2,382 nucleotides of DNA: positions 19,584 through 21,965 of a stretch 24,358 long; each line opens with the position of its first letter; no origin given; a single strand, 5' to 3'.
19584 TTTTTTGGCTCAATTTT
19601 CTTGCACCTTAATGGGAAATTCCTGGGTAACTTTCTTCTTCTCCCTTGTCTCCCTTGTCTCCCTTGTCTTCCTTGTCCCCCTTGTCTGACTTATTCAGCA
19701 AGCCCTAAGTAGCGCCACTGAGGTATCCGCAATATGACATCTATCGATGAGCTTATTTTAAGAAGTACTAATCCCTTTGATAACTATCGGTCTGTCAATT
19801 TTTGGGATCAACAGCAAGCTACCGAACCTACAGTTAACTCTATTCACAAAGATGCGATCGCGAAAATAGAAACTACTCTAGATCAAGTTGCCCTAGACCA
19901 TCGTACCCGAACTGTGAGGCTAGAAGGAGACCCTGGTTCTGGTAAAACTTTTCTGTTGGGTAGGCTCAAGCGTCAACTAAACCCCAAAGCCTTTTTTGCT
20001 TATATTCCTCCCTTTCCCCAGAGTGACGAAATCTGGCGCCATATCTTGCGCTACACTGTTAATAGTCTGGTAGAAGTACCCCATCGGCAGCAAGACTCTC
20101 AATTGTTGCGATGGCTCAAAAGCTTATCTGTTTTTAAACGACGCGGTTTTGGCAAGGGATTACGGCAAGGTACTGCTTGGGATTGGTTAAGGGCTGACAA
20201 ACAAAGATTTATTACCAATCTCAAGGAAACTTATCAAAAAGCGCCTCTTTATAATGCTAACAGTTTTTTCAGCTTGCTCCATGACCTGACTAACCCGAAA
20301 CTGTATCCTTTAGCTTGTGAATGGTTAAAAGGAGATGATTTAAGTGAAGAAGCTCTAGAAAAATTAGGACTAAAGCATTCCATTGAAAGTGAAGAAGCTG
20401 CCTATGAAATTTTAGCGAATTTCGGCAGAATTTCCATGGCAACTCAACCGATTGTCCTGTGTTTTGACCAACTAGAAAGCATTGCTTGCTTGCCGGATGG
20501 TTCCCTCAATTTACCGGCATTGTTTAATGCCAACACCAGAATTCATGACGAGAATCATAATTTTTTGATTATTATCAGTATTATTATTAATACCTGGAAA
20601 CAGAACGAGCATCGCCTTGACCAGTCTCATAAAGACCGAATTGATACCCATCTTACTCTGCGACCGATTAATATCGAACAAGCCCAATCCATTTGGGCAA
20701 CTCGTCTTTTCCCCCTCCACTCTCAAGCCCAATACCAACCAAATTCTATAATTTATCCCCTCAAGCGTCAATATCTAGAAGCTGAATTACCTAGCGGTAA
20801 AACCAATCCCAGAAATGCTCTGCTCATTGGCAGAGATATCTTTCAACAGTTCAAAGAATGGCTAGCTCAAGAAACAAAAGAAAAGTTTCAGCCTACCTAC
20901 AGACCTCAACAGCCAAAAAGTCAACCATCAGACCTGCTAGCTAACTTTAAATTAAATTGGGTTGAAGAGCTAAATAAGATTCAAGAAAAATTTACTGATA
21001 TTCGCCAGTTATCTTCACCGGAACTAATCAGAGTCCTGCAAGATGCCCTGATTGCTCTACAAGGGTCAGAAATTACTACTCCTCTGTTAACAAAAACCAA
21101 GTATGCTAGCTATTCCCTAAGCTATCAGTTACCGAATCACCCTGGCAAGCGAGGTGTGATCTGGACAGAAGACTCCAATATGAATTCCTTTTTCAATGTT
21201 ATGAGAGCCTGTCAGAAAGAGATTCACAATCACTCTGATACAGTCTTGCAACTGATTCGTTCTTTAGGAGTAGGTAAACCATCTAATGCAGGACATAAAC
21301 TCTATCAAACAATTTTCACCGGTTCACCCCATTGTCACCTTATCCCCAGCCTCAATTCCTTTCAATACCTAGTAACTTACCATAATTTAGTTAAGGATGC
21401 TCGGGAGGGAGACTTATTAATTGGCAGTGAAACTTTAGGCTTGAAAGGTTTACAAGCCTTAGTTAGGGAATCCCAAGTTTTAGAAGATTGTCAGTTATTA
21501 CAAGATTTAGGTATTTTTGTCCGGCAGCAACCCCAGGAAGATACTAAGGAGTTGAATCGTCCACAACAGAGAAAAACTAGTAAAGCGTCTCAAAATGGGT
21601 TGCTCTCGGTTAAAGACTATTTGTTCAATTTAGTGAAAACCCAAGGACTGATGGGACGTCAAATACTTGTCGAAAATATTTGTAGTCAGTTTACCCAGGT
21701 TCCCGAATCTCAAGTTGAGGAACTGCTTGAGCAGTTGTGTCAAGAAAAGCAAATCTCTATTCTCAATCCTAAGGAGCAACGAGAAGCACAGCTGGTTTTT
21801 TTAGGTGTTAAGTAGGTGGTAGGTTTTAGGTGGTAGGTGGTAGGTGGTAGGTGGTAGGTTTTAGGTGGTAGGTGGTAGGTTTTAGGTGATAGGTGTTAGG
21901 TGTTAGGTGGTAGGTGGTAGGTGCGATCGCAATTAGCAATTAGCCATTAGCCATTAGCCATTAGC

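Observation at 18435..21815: Unrecognised two-gene module: triple winged-helix protein plus ORC/Cdc6-like ATPase with its own C-terminal winged helix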

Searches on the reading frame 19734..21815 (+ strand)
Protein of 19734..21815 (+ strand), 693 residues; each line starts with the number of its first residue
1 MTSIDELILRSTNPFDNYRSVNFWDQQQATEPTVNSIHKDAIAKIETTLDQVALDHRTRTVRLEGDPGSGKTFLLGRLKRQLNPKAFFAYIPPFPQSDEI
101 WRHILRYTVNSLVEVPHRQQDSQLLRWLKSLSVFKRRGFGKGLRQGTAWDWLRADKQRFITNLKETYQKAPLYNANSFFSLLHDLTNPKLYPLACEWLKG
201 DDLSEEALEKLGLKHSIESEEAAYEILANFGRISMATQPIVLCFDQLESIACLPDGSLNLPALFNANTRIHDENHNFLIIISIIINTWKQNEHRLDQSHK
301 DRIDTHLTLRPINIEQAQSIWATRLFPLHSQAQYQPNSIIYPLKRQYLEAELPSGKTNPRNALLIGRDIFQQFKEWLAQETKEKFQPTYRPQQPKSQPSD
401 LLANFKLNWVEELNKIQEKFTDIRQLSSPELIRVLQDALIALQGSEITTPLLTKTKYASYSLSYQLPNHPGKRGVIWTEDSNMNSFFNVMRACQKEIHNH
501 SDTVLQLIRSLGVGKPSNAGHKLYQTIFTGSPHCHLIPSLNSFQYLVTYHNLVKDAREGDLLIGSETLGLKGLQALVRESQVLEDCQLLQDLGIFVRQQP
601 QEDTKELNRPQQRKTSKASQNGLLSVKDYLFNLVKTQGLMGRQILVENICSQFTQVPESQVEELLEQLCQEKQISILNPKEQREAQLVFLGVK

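Call 5: search_protein_families(library=pfam, proteins=[window:19734-21815:+], max_evalue=0.1)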
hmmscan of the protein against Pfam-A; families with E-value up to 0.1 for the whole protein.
window:19734-21815:+ (693 aa): 6 families
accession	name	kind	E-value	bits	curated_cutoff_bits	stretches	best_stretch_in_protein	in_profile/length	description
PF13401.12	AAA_22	-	2.4e-09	38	27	1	63-129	10-76/130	AAA domain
PF13191.12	AAA_16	-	3e-07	31.5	32.6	1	42-263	9-155/167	AAA ATPase domain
PF07693.20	KAP_NTPase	-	0.0025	17.6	20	1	42-155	5-118/293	KAP family P-loop domain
PF05729.18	NACHT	-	0.019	15.2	26.7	0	59-82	1-24/167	NACHT domain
PF10923.14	BrxC_BrxD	-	0.023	14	22.2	0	40-87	32-78/414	BREX system ATP-binding protein BrxC/D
PF03215.21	Rad17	-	0.078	13.3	23.8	0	36-85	22-72/186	Rad17 P-loop domain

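Call 6: search_protein_families(library=padloc, proteins=[window:19734-21815:+], max_evalue=0.1)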
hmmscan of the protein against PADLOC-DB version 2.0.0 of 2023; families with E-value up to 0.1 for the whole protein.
window:19734-21815:+ (693 aa): 1 family
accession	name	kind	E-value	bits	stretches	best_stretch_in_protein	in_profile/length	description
PDLC04140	mad8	-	0.029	11.9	0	47-97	11-69/314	mads_8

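Call 7: search_protein_families(library=ncbifam, proteins=[window:19734-21815:+], max_evalue=0.1)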
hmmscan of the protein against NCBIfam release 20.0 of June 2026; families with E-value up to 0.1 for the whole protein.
window:19734-21815:+ (693 aa): 4 families
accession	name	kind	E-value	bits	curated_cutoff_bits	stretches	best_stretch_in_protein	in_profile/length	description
NF006505.0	PRK08939.1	equivalog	0.0051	16.1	228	1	39-94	137-195/306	primosomal protein DnaI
TIGR03420.1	DnaA_homol_Hda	equivalog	0.014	14.9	194.8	0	29-85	9-65/226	DnaA regulatory inactivator Hda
NF052241.1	MSHAOpTransReg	equivalog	0.047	13.4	300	1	383-425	87-129/181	MSHA operon transcriptional regulator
NF005304.0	PRK06835.1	equivalog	0.073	12.2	215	0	11-76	137-201/330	ATP-binding protein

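Call 8: find_homologous_proteins(query=window:19734-21812:+)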
Query window:19734-21812:+ (693 aa): 1226 proteins with E <= 0.001 among 8000 candidates; the best 120 are listed.
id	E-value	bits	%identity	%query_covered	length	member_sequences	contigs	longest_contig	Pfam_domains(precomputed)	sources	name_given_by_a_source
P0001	0.0e+0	1542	97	100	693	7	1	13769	PF13401.13,PF13191.13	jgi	-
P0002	0.0e+0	1371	87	100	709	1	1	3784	PF13401.13,PF13191.13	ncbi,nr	ncbi:MAG: ATP-binding protein [Symploca sp. SIO2G7]|nr:ATP-binding protein [Symploca sp. SIO2G7]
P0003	0.0e+0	1320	84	100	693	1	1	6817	PF13401.13,PF13191.13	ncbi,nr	ncbi:MAG: ATP-binding protein [Symploca sp. SIO2E6]|nr:ATP-binding protein [Symploca sp. SIO2E6]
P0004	0.0e+0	1303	82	99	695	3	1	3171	PF13401.13,PF13191.13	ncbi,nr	ncbi:MAG: ATP-binding protein [Symploca sp. SIO1A3]|nr:ATP-binding protein [Symploca sp. SIO1A3]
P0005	0.0e+0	1290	82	100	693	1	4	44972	PF13401.13,PF13191.13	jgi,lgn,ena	-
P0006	0.0e+0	1244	80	100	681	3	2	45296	PF13401.13,PF13191.13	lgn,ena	-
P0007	5.8e-283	958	61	100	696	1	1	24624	PF13191.13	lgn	-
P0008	4.4e-278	942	61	100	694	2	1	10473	PF13191.13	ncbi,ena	-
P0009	5.0e-275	932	61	100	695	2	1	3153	PF13401.13,PF13191.13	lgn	-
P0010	5.2e-267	906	60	100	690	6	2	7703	PF13401.13,PF13191.13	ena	-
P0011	2.2e-266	904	59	100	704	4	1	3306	PF13191.13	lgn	-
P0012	8.3e-262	889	58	100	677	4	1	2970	PF13191.13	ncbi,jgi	jgi:Cdc6-like AAA superfamily ATPase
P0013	2.5e-260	884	59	100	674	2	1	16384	PF10923.15,PF13191.13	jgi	jgi:Cdc6-like AAA superfamily ATPase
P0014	1.6e-258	878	57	100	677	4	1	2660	PF13191.13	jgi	jgi:hypothetical protein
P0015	4.1e-258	876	58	100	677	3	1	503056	PF13191.13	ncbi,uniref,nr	ncbi:ATP-binding protein [Microcoleus sp. FACHB-SPT15]|uniref:ATP-binding protein n=1 Tax=Microcoleu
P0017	7.5e-257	872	56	100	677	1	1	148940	PF10923.15,PF13191.13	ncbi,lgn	-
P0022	6.8e-256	869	57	100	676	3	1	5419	PF10923.15,PF13191.13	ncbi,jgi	jgi:hypothetical protein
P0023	2.9e-255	867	57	100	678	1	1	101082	PF10923.15,PF13401.13,PF13191.13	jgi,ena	jgi:hypothetical protein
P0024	7.6e-255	866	57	100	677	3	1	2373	PF10923.15,PF13191.13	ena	-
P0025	1.3e-254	865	57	100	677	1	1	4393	PF10923.15,PF13191.13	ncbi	ncbi:MAG TPA: ATP-binding protein [Allocoleopsis sp.]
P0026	1.9e-254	864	56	100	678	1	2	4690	PF10923.15,PF13401.13,PF13191.13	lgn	-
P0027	2.3e-254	864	56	100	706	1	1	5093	PF10923.15,PF13191.13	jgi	jgi:hypothetical protein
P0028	7.7e-254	862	57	100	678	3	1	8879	PF10923.15,PF13401.13,PF13191.13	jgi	jgi:Cdc6-like AAA superfamily ATPase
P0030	2.0e-253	861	57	100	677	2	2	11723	PF10923.15,PF13401.13,PF13191.13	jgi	jgi:hypothetical protein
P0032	9.3e-253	859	56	100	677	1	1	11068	PF10923.15,PF13401.13,PF13191.13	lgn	-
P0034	1.4e-251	855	57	100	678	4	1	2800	PF10923.15,PF13191.13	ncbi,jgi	jgi:Cdc6-like AAA superfamily ATPase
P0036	2.3e-251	854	57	100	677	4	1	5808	PF10923.15,PF13401.13,PF13191.13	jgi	-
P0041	2.3e-250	851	56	100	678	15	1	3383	PF10923.15,PF13401.13,PF13191.13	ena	-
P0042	1.6e-249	848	57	100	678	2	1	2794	PF10923.15,PF13191.13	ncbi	-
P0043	2.0e-249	848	56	100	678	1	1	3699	PF10923.15,PF13401.13,PF13191.13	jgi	-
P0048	2.3e-247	841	56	100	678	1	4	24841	PF10923.15,PF13401.13,PF13191.13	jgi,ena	jgi:hypothetical protein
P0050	4.9e-247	840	55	100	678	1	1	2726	PF10923.15,PF13401.13,PF13191.13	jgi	-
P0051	5.1e-247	840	55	100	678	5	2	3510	PF10923.15,PF13401.13,PF13191.13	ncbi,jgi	jgi:hypothetical protein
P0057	1.2e-245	835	55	100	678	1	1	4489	PF10923.15,PF13191.13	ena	-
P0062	7.4e-242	823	54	100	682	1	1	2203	PF10923.15,PF13401.13,PF13191.13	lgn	-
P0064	3.0e-240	817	56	100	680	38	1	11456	PF10923.15,PF13401.13,PF13191.13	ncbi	ncbi:MAG: ATP-binding protein [Dolichospermum sp.]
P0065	4.4e-239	813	54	99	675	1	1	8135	PF10923.15,PF13401.13,PF13191.13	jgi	jgi:Cdc6-like AAA superfamily ATPase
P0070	9.6e-239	812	55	100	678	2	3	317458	PF10923.15,PF13401.13,PF13191.13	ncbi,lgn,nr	ncbi:MAG: ATP-binding protein [Aulosira sp. ZfuVER01]|nr:DUF2791 family P-loop domain-containing pro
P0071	1.9e-238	811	54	100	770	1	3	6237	PF10923.15,PF23007.2,PF13401.13,PF13191.13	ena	-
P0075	2.1e-237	808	55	100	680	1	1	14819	PF10923.15,PF13401.13,PF13191.13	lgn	-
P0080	7.1e-236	803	54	100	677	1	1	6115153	PF10923.15,PF13401.13,PF13191.13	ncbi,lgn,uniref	ncbi:ATP-binding protein [Anabaena azotica]|uniref:ATP-binding protein n=1 Tax=Anabaena azotica TaxI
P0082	3.6e-235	801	55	100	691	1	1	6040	PF10923.15,PF13401.13,PF13191.13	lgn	-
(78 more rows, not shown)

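Call 18: find_related_loci(query=A2, collection=genome_contigs, flank=6000)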
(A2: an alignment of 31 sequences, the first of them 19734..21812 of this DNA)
Query A2 (693 aa) in genome_contigs; peptide patterns used: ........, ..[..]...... (x = any residue, [..] = any of these).
263 stretches matched a pattern; 236 encode a relative of the query (tblastn E <= 1e-3); the best 80 are kept; 80 distinct loci.
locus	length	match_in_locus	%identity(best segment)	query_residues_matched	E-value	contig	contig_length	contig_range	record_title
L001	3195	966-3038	91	1-691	0e+0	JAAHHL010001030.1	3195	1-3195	MAG: Caldora sp. SIO3E6 3E6_NODE_1030, whole genome shotgun sequence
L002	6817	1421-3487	84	1-690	0e+0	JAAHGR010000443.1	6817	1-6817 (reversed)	MAG: Symploca sp. SIO2E6 2E6_NODE_443, whole genome shotgun sequence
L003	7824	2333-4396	82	1-688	0e+0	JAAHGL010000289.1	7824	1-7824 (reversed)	MAG: Symploca sp. SIO2C1 2C1_NODE_289, whole genome shotgun sequence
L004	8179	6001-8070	61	1-691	0e+0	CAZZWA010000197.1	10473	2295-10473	MAG: uncultured Microcoleus sp. isolate Brown_AE.bin.1 genome assembly, contig: NODE_1467_length_10473_cov_12.519294, wh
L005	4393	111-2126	57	1-690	0e+0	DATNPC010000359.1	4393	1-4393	MAG TPA_asm: Allocoleopsis sp. isolate SMAG_U16471 k141_53648, whole genome shotgun sequence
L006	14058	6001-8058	57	1-690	0e+0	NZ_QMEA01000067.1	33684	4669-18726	Brasilonema sp. UFV-L1 scaffold67_cov13, whole genome shotgun sequence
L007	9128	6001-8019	57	1-690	0e+0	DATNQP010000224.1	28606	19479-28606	MAG TPA_asm: Leptolyngbyaceae cyanobacterium isolate SMAG_U16510 k141_1171823, whole genome shotgun sequence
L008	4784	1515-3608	58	1-690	0e+0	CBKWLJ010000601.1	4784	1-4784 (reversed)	MAG TPA_asm: uncultured bacterium isolate SRR29175779_binner123_Refined_1 genome assembly, contig: ERZ27337281.1156, who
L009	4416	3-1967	57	18-690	0e+0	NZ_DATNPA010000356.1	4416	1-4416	MAG: Allocoleopsis sp. isolate SMAG_U16469 k141_768501, whole genome shotgun sequence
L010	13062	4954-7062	55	1-690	0e+0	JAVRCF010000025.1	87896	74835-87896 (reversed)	MAG: Aulosira sp. DedQUE10 contig_25, whole genome shotgun sequence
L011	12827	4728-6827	55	1-690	0e+0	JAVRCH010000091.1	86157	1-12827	MAG: Nostoc sp. DedQUE12a contig_91, whole genome shotgun sequence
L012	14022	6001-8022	55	1-690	0e+0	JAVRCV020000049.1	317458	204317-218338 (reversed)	MAG: Aulosira sp. ZfuVER01 Aulosira_sp_ZfuVER01_49, whole genome shotgun sequence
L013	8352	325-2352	55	1-690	0e+0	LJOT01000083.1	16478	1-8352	MAG: Anabaena sp. CRKS33 269, whole genome shotgun sequence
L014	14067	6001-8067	54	1-690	0e+0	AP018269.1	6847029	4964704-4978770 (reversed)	Cylindrospermum sp. NIES-4074 DNA, nearly complete genome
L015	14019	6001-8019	54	1-690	0e+0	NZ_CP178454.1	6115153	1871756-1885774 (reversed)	Anabaena azotica SJ-1 chromosome, complete genome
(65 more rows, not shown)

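Call 29: predict_structure(alignment_id=A2)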
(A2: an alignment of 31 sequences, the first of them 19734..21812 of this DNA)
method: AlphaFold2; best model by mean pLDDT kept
length: 693 residues; sequences in the alignment: 31
mean_pLDDT: 78.8   pTM: 0.73
mean pLDDT of the five models: 78.8, 77.3, 76.9, 75.3, 63.5
residues with pLDDT >= 90: 162; 70-90: 397; 50-70: 73; < 50: 61
segments of 3 or more residues with pLDDT < 50: 1-22, 138-146, 391-394, 598-621
pLDDT, mean of each block of 10 residues (from residue 1): 39 39 51 75 95 94 84 83 88 68 89 72 82 58 50 80 86 90 89 90 85 86 92 87 75 65 89 91 87 88 91 88 79 74 84 83 78 75 69 55 82 80 83 91 85 83 83 88 82 91 89 70 86 89 93 81 76 92 91 66 27 31 70 79 90 80 90 87 87 59
secondary structure, 60 per line:
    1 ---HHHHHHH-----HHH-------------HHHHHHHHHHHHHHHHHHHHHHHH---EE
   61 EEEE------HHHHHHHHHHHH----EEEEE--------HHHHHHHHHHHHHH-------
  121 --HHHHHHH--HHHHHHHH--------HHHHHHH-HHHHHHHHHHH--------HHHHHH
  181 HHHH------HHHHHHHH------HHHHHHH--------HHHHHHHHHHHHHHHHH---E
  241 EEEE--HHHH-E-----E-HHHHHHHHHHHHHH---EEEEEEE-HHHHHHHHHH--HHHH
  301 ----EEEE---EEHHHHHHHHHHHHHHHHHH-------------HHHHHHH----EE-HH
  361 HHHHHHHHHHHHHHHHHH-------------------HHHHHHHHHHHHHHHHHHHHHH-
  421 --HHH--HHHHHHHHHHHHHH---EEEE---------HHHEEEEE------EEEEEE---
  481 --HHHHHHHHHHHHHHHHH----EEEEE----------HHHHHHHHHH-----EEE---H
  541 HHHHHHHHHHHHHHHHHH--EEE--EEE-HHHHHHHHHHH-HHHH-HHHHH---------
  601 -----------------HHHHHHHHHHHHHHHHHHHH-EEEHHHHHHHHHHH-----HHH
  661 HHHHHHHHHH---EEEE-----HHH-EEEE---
elements in order (helices of 4 or more, strands of 3 or more residues): H4-10 H32-55 E59-64 H71-82 E87-91 H100-113 H123-129 H132-139 H148-154 H156-166 H175-184 H191-198 H205-211 H220-236 E240-244 H247-250 H260-273 E277-283 H285-294 H297-300 E305-308 H314-331 H345-351 H359-378 H398-419 H428-441 E445-448 E461-465 E472-477 H483-499 E504-508 H519-528 E534-536 H540-558 E561-563 E566-568 H570-580 H582-585 H587-591 H618-637 E639-641 H642-652 H658-670 E674-677 E687-690

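Call 31: search_solved_structures(query=A2, max_evalue=1, show_alignments=2)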
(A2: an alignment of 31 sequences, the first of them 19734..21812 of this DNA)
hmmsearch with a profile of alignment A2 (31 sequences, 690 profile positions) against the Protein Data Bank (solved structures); distinct sequences matched with E-value up to 1: 1.
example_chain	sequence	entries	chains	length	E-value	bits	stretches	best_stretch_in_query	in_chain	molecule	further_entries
7lcc_A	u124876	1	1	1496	0.087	14.2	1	25-76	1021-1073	Helraiser K1068Q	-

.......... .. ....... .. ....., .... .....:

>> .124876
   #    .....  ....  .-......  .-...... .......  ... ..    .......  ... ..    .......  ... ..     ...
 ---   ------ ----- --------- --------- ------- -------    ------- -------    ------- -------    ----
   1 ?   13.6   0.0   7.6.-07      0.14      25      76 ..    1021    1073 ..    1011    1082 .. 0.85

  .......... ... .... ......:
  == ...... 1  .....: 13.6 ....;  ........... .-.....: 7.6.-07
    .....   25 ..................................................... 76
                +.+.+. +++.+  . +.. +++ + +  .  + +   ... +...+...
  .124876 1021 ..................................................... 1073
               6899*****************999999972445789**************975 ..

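Call 32: find_homologous_proteins(query=L012:5132-5986:+, max_evalue=1e-20)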
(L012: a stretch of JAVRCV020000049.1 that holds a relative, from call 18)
Query L012:5132-5986:+ (285 aa): 1500 proteins with E <= 1e-20 among 3731 candidates; the best 120 are listed.
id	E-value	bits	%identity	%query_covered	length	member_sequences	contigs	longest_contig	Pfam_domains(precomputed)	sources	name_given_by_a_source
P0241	9.9e-178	607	100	100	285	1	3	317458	-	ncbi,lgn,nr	ncbi:MAG: transcription factor RcaD [Aulosira sp. ZfuVER01]|nr:transcription factor RcaD [Aulosira s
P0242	2.9e-157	540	90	100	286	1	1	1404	-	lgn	-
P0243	3.5e-156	537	90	100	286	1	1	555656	-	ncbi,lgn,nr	ncbi:transcription factor RcaD [Nostoc sp. RF31YmG]|nr:transcription factor RcaD [Nostoc sp. RF31YmG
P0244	1.7e-142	492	82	100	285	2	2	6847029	-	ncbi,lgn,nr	ncbi:hypothetical protein NIES4074_43000 [Cylindrospermum sp. NIES-4074]|nr:hypothetical protein NIE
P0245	1.6e-141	489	84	99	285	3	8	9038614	-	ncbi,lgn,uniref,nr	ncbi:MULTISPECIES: hypothetical protein [unclassified Tolypothrix]|uniref:hypothetical protein n=1 T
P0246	8.2e-140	483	81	100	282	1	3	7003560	-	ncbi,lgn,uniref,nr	ncbi:hypothetical protein Cylst_0918 [Cylindrospermum stagnale PCC 7417]|uniref:Transcription factor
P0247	3.9e-138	477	81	100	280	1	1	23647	-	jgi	jgi:hypothetical protein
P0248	1.4e-137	476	81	100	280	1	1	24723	-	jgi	jgi:predicted transcriptional regulator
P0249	5.0e-137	474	81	100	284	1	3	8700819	-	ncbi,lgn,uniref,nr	ncbi:hypothetical protein NIES37_16150 [Tolypothrix tenuis PCC 7101]|uniref:Transcription factor Rca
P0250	8.5e-136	470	79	99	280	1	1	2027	-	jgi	jgi:DNA-binding PadR family transcriptional regulator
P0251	3.5e-135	468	81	99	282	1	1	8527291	-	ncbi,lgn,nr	ncbi:hypothetical protein NIES22_13750 [Calothrix brevissima NIES-22]|nr:hypothetical protein NIES22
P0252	2.1e-134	465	77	100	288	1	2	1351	-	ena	-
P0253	4.1e-132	458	75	100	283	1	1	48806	-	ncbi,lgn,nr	ncbi:MAG: transcription factor RcaD [Nostoc sp. LLA-1]|nr:transcription factor RcaD [Cyanocohniella 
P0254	4.2e-132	458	76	100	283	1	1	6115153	-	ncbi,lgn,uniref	ncbi:transcription factor RcaD [Anabaena azotica]|uniref:transcription factor RcaD n=1 Tax=Anabaena 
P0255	1.4e-129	449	75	100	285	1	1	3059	-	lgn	-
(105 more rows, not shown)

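Call 33: list_cluster_members(proteins=[P0245, P0155])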
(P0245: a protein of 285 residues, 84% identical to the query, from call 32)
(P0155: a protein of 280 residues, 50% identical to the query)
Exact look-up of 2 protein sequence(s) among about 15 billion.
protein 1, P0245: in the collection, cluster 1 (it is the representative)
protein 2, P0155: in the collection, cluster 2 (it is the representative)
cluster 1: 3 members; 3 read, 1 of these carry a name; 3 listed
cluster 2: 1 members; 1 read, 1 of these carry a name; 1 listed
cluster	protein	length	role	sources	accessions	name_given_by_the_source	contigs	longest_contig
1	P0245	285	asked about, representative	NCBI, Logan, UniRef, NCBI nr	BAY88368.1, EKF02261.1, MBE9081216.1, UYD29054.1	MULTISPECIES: hypothetical protein [unclassified Tolypothrix] | hypothetical protein n=1 Tax=unclassified Tolypothrix TaxID=2649714 RepID=UPI00000BDDE3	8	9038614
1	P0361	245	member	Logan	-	-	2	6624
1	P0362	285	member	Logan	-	-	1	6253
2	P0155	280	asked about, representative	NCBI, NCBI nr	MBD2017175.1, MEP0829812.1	transcription factor RcaD [Microcoleus sp. FACHB-53]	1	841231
